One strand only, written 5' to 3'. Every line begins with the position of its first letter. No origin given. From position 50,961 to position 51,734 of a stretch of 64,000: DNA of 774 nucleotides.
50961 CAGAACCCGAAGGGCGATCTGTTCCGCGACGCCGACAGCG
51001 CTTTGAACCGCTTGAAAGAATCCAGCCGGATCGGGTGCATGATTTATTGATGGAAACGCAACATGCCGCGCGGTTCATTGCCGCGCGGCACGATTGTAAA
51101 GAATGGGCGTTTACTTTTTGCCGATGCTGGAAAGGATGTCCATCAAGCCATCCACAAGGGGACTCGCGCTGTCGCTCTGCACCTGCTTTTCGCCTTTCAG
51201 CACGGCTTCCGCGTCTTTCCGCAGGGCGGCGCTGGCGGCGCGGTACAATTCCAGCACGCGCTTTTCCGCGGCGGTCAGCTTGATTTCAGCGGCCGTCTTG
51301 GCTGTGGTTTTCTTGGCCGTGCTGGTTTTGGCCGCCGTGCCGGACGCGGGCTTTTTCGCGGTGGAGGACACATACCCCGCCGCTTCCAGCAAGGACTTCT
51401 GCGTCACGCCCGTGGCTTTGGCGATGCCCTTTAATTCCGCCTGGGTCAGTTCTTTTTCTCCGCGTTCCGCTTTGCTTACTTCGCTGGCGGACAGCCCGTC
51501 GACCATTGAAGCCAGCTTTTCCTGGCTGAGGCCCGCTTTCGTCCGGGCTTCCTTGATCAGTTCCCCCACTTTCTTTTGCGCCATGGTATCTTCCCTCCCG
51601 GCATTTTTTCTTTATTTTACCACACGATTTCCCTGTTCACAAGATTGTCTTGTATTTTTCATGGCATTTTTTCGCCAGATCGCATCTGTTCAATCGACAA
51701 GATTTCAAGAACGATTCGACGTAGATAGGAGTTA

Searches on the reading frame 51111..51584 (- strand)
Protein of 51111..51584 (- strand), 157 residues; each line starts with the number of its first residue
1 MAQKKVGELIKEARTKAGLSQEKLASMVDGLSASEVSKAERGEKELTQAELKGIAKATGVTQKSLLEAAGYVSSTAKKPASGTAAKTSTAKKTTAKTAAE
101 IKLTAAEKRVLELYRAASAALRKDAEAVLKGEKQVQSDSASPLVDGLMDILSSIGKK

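Call 18: search_protein_families(library=pfam, proteins=[window:51111-51584:-])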
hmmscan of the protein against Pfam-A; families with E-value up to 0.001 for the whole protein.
window:51111-51584:- (157 aa): 3 families
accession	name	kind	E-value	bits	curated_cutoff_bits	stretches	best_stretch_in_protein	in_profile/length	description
PF01381.28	HTH_3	-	2.2e-11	44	23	1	10-61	1-51/55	Helix-turn-helix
PF13560.12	HTH_31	-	4.7e-07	30.5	27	1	7-62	3-58/64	Helix-turn-helix domain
PF12844.13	HTH_19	-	8.3e-05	22.9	30.2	1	7-69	1-62/64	Helix-turn-helix domain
